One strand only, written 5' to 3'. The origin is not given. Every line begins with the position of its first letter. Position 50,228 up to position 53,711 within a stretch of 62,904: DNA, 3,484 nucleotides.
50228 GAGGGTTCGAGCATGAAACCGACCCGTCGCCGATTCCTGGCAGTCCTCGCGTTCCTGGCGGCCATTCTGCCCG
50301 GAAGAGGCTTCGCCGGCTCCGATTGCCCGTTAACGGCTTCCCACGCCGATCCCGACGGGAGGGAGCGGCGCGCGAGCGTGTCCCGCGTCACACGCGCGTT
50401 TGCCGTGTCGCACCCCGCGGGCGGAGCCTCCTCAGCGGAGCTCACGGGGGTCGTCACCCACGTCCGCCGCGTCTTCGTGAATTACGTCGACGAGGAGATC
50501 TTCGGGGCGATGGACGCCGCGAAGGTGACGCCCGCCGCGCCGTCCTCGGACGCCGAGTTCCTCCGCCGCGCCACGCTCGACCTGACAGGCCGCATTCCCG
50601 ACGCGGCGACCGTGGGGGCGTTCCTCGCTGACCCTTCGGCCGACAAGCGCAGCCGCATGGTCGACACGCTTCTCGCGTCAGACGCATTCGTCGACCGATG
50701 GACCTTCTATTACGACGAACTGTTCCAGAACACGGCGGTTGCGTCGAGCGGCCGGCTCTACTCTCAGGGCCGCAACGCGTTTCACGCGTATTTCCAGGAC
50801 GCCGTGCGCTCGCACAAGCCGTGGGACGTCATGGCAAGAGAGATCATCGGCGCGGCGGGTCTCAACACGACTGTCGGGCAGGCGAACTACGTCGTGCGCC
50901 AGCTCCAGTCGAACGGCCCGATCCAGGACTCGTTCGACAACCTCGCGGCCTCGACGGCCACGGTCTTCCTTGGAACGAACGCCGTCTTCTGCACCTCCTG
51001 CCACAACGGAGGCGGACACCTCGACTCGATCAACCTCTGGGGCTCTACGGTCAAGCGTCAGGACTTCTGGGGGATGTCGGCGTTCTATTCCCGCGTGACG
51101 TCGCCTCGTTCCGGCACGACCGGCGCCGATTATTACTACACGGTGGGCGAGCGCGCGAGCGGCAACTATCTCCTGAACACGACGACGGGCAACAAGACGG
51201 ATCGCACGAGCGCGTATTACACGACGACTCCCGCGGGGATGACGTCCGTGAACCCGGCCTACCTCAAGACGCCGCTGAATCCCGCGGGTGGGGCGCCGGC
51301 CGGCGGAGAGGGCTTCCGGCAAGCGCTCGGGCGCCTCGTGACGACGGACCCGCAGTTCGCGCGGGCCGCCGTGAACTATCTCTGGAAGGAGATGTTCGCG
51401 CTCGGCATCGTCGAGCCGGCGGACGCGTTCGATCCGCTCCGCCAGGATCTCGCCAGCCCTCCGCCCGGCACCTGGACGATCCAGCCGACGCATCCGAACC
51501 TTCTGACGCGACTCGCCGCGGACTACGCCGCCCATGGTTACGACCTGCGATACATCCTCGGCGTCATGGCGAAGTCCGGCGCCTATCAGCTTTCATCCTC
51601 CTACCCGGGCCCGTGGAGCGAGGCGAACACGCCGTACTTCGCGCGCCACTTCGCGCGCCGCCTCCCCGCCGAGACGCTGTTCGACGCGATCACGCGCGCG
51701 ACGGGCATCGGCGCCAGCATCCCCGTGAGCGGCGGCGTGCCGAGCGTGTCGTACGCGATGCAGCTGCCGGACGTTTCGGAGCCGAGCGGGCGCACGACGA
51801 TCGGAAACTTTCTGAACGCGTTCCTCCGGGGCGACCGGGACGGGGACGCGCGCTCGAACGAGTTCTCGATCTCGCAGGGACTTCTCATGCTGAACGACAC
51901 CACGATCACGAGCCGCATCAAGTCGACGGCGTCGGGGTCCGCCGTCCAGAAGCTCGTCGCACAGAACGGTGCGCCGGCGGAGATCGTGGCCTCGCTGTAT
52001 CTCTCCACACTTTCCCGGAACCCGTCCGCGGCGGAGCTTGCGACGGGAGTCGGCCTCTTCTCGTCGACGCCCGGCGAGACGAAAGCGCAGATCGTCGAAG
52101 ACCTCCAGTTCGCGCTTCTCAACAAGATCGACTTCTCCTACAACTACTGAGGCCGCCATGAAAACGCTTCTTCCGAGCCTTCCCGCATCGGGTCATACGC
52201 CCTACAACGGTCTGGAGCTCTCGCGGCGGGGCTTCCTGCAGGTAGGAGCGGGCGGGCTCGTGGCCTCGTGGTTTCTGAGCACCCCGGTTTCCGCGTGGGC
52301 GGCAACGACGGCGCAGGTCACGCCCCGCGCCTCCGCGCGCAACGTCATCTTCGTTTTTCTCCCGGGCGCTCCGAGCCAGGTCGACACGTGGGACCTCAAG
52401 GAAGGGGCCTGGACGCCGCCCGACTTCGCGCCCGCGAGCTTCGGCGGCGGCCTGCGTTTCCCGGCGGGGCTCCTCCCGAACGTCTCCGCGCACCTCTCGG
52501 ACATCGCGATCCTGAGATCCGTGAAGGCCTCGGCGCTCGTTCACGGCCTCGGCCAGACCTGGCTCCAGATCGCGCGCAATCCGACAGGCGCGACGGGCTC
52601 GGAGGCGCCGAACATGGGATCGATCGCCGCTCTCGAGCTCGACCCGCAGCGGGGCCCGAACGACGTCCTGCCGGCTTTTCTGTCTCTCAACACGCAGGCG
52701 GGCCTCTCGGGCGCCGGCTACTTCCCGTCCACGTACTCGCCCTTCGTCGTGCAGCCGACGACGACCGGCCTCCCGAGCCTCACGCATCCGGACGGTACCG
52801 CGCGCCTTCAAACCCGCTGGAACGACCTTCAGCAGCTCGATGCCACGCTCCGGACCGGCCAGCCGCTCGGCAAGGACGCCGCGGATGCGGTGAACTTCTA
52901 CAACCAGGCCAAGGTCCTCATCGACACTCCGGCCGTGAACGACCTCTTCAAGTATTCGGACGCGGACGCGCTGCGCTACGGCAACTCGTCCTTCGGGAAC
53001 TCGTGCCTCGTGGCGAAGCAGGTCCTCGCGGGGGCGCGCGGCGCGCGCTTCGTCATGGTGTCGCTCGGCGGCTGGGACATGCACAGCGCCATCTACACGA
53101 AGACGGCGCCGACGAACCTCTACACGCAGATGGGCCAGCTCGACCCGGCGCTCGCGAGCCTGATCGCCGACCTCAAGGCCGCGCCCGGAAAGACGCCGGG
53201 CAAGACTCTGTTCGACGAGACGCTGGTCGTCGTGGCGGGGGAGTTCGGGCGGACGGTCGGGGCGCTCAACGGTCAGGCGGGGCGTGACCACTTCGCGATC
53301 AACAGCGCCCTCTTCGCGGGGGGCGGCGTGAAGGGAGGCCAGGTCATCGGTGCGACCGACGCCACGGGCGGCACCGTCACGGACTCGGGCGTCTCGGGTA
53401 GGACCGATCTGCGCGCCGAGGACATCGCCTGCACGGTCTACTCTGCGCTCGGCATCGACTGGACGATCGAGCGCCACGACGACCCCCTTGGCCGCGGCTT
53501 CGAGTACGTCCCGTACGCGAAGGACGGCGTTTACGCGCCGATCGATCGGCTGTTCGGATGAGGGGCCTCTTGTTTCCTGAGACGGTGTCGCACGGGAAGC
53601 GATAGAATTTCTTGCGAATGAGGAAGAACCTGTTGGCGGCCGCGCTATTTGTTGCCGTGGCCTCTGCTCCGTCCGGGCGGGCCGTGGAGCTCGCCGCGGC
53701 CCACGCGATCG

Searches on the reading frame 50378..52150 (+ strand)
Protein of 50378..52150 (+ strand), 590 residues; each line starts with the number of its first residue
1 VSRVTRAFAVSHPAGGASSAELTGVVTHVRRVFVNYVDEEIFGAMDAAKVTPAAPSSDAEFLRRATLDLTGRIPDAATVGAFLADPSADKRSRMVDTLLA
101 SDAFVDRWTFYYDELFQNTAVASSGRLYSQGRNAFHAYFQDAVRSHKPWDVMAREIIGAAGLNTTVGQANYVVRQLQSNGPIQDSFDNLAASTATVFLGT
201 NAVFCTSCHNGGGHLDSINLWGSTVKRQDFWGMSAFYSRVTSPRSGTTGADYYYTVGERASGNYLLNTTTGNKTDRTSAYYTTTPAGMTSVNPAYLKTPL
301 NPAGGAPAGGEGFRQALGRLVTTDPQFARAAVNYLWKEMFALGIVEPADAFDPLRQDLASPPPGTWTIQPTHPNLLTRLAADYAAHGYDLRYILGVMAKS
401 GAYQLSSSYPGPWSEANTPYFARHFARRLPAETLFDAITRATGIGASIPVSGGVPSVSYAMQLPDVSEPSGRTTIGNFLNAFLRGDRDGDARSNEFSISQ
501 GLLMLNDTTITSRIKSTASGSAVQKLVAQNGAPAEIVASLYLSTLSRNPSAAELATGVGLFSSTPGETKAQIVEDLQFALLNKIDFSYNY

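Call 71: search_protein_families(library=pfam, proteins=[window:50378-52150:+], max_evalue=0.00001)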
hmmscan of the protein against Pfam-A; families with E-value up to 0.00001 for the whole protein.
window:50378-52150:+ (590 aa): 2 families
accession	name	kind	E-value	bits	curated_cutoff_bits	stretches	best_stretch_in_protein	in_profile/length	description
PF07583.16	PSCyt2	-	8.5e-29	101.4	29.8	1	37-240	2-207/209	Protein of unknown function (DUF1549)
PF07587.16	PSD1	-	9e-23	81.4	28.5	1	323-557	13-240/244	Protein of unknown function (DUF1553)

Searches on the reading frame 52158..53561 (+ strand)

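Call 71: search_protein_families(library=pfam, proteins=[window:52158-53561:+], max_evalue=0.00001)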
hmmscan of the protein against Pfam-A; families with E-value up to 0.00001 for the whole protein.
window:52158-53561:+ (467 aa): 1 family
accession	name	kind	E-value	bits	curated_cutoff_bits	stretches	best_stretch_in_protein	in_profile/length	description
PF07394.17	DUF1501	-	2.5e-56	192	27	1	60-435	1-365/390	Protein of unknown function (DUF1501)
